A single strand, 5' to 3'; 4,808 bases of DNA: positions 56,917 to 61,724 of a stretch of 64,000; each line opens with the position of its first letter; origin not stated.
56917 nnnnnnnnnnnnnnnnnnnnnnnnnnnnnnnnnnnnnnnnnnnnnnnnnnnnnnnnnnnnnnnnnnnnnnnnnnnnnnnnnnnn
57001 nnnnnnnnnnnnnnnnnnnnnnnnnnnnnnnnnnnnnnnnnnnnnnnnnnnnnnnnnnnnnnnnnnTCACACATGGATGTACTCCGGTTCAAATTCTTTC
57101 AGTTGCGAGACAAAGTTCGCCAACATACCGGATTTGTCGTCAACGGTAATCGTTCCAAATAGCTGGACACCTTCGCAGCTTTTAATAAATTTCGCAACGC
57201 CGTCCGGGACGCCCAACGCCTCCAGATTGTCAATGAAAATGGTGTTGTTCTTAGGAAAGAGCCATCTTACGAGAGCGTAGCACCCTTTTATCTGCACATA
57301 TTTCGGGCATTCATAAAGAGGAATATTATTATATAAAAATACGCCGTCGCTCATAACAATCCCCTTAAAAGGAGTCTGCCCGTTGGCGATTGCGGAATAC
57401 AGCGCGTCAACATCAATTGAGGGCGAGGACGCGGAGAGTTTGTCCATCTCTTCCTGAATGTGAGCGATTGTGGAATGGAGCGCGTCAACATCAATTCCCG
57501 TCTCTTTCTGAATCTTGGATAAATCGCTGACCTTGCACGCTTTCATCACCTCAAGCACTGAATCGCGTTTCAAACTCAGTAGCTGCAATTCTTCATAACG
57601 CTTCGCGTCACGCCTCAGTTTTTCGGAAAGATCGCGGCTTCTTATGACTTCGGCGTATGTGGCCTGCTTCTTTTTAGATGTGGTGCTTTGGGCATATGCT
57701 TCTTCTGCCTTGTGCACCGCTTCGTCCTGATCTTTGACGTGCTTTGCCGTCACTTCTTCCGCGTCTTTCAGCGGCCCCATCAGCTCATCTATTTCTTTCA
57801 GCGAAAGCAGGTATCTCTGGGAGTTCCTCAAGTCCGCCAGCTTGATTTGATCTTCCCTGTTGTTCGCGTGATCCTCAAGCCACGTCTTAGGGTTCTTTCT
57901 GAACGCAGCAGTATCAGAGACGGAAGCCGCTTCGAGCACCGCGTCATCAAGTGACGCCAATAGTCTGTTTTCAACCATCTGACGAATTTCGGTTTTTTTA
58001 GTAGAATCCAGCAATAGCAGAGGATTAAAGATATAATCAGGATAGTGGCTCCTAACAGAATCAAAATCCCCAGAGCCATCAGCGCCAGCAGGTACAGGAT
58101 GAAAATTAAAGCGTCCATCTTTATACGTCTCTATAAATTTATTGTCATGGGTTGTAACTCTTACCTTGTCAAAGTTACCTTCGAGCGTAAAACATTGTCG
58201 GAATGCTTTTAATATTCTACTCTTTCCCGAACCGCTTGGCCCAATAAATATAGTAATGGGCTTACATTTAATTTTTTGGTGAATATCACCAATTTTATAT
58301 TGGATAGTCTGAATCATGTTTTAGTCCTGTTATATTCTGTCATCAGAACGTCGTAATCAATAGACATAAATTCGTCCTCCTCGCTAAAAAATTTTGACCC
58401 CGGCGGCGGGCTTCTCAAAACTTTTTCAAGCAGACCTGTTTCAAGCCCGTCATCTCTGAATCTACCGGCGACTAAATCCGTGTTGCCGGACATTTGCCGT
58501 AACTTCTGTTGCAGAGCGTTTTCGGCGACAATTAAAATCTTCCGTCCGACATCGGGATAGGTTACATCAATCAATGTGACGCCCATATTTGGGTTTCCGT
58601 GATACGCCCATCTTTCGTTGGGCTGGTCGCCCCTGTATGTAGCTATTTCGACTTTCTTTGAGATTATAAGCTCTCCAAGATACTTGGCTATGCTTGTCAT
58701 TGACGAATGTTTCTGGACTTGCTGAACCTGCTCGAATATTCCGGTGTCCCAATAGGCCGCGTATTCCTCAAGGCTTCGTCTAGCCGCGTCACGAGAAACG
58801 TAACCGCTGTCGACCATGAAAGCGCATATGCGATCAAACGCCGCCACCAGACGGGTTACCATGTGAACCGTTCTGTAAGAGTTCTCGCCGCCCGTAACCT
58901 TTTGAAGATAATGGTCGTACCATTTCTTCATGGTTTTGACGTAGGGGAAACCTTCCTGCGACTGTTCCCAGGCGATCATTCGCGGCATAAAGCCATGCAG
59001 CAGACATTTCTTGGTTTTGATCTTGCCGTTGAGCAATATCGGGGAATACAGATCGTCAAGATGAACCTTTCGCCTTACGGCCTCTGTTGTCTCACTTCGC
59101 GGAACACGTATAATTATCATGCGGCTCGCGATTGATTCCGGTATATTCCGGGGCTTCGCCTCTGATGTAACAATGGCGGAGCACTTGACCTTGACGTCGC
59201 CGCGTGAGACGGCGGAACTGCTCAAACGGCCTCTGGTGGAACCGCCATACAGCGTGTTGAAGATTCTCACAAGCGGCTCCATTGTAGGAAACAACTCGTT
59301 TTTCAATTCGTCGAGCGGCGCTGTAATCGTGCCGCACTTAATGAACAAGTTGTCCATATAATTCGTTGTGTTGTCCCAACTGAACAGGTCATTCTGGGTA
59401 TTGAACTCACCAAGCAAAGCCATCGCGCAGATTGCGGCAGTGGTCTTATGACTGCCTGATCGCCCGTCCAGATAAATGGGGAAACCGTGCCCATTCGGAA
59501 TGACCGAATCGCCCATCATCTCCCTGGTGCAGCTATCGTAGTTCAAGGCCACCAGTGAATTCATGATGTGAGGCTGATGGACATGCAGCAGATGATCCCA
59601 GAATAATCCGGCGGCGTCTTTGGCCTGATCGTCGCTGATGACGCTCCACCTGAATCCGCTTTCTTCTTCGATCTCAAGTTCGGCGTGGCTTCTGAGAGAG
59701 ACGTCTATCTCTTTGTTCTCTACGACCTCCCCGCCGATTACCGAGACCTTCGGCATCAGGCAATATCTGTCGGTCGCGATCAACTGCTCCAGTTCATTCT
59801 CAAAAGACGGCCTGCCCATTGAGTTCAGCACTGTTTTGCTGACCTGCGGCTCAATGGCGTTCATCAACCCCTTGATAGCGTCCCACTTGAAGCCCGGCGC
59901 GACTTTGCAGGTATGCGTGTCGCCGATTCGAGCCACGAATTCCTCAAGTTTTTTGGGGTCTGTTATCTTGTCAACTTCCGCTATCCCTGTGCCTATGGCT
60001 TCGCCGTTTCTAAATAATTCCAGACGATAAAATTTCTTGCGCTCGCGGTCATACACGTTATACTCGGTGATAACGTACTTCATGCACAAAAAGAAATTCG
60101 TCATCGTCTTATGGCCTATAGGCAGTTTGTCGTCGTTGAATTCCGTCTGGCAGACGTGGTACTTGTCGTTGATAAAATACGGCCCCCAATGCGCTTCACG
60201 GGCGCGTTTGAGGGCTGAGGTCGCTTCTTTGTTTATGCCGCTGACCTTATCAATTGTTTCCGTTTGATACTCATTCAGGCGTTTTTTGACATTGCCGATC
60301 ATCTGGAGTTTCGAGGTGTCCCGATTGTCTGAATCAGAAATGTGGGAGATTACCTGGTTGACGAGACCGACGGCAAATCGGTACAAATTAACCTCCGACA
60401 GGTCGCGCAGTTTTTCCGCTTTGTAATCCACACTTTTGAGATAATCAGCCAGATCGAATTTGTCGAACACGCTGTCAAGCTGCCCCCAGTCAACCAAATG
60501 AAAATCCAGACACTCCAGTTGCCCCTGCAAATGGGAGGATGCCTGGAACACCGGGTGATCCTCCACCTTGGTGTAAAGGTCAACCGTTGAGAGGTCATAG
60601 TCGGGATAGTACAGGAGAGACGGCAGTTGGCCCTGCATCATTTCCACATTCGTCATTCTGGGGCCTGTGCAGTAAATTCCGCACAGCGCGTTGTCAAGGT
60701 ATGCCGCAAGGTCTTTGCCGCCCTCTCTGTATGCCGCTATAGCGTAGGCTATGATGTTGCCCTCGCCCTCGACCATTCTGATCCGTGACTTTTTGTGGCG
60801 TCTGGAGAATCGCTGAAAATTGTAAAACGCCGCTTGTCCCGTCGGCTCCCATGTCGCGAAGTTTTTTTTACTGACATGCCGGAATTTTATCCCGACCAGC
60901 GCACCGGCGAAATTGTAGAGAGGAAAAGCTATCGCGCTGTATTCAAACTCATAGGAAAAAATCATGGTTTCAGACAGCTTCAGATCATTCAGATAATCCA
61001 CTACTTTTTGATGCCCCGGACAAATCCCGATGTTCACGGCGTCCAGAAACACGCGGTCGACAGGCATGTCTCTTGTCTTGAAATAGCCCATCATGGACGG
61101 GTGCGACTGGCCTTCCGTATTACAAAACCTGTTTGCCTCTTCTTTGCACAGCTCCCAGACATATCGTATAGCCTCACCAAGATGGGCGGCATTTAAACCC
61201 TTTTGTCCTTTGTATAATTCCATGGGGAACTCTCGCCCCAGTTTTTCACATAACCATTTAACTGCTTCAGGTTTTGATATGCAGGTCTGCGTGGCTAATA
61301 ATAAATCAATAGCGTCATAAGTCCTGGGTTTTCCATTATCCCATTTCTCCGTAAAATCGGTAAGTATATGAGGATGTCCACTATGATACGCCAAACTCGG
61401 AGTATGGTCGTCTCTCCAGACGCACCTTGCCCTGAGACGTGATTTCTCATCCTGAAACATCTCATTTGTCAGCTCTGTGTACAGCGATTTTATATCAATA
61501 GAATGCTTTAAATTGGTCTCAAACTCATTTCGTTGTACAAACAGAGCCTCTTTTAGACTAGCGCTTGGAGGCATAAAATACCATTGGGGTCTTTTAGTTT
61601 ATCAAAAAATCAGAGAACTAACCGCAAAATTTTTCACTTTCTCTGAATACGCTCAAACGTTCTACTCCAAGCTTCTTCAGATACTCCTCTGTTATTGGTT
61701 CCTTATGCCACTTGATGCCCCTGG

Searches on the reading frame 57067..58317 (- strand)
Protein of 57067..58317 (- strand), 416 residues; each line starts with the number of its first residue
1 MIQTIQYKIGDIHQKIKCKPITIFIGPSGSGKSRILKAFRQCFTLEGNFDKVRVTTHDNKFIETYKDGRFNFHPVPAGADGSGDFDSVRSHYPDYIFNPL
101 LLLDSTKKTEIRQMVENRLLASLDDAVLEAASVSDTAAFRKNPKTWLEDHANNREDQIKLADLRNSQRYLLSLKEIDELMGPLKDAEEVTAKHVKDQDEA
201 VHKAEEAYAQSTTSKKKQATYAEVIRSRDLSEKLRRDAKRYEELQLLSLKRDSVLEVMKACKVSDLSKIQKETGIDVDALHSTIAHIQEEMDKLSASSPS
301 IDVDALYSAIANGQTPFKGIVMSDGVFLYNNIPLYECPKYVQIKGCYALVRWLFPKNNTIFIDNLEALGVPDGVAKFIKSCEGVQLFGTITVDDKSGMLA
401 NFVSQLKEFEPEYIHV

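Call 3: search_protein_families(library=pfam, proteins=[window:57067-58317:-], max_evalue=0.1)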
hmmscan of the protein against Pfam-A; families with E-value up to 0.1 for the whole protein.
window:57067-58317:- (416 aa): 12 families
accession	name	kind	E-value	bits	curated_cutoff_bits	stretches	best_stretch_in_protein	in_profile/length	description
PF13304.12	AAA_21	-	7.8e-05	23.3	27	1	21-79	1-56/304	AAA domain, putative AbiEii toxin, Type IV TA system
PF00005.33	ABC_tran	-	0.0028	18.7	25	1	11-44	3-36/137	ABC transporter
PF13476.12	AAA_23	-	0.004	18.3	27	1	19-221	19-176/201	AAA domain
PF09430.16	EMC7_beta-sandw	-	0.0044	17.7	26.6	0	61-101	22-56/122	ER membrane protein complex subunit 7, beta-sandwich domain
PF13555.12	AAA_29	-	0.0069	16.6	27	1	18-43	21-46/61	P-loop containing region of AAA domain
PF13604.12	AAA_30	-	0.02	15.1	27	0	21-57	20-54/191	AAA domain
PF03193.22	RsgA_GTPase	-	0.025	14.8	30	1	8-43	96-130/174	RsgA GTPase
PF13175.12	AAA_15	-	0.027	14.5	32.1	0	15-104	18-55/374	AAA ATPase domain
PF13191.12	AAA_16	-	0.029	15.3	32.6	1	21-55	26-64/167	AAA ATPase domain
PF02463.25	SMC_N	-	0.042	13.7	40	1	19-53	23-57/220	RecF/RecN/SMC N terminal domain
PF13401.12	AAA_22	-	0.045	14.5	27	0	20-46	6-32/130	AAA domain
PF25201.1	nSTAND6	-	0.051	14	27.7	0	9-56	8-54/148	Novel STAND NTPase 6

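Call 4: search_protein_families(library=phrogs, proteins=[window:57067-58317:-], max_evalue=0.01)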
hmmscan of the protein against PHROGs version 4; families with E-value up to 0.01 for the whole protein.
window:57067-58317:- (416 aa): 3 families
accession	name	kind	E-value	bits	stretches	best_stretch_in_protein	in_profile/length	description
phrog_1499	-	unknown function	7.5e-07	29.7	1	145-390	196-407/427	-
phrog_800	-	head and packaging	0.0014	18.3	1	22-242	35-247/511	terminase small subunit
phrog_3940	-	unknown function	0.0099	15.7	0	11-64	18-67/537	-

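Call 101: search_protein_families(library=padloc, proteins=[window:57067-58317:-], max_evalue=1)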
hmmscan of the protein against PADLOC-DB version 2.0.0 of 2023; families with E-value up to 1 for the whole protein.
window:57067-58317:- (416 aa): 24 families
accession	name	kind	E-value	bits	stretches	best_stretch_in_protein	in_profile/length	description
PDLC03859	LmuB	-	3.4e-06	24.6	1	2-293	5-301/611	-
PDLC02980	AriA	-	2.2e-05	22.6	1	21-72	1-49/304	-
PDLC04135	mad3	-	2.2e-05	22.2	1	15-47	17-50/374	mads_3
PDLC03878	NsnB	-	0.00019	19.3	1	13-51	15-52/345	-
PDLC00091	GajA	-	0.00029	17.8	1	7-58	11-62/627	AAA ATPase domain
PDLC00283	PtuA1|PtuA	-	0.00035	17.8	1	20-293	27-242/448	AAA ATPase domain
PDLC04562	PDC-M29A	-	0.0004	17.7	1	8-66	15-73/410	-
PDLC00090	GajA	-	0.00045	17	1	10-51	15-56/659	AAA ATPase domain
PDLC02979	AriA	-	0.00054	17.9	1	15-68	18-74/373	-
PDLC04175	HEC-01A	-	0.00086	16.4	1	14-40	20-46/363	-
PDLC04182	HEC-01A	-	0.00088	16.3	1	15-40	27-52/406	-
PDLC04177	HEC-01A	-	0.00097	16.2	1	11-39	18-46/393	-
PDLC04140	mad8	-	0.0023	15.5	1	16-154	24-101/314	mads_8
PDLC04183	HEC-01A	-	0.0023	15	1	15-40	20-45/402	-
PDLC05024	PDC-S47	-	0.0037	14.8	0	350-370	179-199/265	-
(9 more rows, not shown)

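Call 102: search_protein_families(library=ncbifam, proteins=[window:57067-58317:-], max_evalue=0.1)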
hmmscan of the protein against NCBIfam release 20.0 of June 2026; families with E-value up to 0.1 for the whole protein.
window:57067-58317:- (416 aa): 8 families
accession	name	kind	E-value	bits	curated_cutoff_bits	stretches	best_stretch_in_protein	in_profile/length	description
TIGR00972.1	3a0107s01c2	equivalog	0.00012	21.5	343.2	1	9-42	17-50/248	phosphate ABC transporter ATP-binding protein PstB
NF007027.0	PRK09493.1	equivalog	0.02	14.2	379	1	10-40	18-48/240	glutamine ABC transporter ATP-binding protein GlnQ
NF008409.0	PRK11231.1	equivalog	0.031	13.6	375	1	11-44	20-53/255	Fe(3+) dicitrate ABC transporter ATP-binding protein FecE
NF010068.0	PRK13548.1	equivalog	0.031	13.4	261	1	10-43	22-55/261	heme ABC transporter ATP-binding protein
NF010860.0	PRK14267.1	equivalog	0.032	13.9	412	1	9-46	20-57/253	phosphate ABC transporter ATP-binding protein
NF010851.0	PRK14258.1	subfamily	0.041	13.3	425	1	12-61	26-72/261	phosphate ABC transporter ATP-binding protein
TIGR02324.1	CP_lyasePhnL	equivalog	0.046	13.2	256.3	1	11-47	26-62/224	phosphonate C-P lyase system protein PhnL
NF008751.0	PRK11784.1-3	equivalog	0.055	12.7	361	0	6-48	130-172/367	tRNA 2-selenouridine(34) synthase MnmH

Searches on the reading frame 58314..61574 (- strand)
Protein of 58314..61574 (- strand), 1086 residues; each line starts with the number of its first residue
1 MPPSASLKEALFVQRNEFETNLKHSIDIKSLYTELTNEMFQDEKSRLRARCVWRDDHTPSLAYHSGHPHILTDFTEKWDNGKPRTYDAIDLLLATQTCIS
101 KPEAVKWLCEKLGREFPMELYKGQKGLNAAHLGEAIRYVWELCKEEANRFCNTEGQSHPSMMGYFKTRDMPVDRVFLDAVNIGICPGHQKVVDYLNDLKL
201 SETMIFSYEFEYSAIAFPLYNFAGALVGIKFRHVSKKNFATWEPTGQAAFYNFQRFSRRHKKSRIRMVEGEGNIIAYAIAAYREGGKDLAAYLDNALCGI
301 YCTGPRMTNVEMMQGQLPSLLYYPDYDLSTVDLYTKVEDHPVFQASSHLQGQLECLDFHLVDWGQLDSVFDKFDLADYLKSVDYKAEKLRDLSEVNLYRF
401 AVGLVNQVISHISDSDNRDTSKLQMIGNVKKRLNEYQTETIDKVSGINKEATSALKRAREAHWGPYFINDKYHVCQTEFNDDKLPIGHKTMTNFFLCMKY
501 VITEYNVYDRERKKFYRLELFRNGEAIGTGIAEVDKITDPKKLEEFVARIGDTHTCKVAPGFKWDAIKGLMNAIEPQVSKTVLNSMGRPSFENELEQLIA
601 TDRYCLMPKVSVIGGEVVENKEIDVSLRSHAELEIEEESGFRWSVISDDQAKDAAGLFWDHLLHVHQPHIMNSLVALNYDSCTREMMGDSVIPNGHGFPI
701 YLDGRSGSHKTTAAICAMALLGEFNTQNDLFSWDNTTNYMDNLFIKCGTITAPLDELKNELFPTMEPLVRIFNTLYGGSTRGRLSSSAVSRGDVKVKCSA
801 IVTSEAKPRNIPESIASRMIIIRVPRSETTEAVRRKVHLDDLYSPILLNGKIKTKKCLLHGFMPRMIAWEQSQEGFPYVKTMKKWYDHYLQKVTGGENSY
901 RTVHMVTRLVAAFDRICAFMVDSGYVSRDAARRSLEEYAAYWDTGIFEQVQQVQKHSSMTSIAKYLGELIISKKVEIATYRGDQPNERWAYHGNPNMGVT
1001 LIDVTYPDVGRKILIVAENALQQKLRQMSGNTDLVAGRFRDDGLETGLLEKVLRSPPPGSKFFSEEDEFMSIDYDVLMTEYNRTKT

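Call 13: search_dna_similar(query=window:58314-61574:-, collection=phages, mode=protein, max_rows=15)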
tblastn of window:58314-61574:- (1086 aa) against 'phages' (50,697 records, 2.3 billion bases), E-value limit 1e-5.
No match.

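Call 46: search_protein_families(library=pfam, proteins=[window:58314-61574:-], max_evalue=0.001)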
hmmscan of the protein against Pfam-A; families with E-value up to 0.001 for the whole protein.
window:58314-61574:- (1086 aa): 0 families
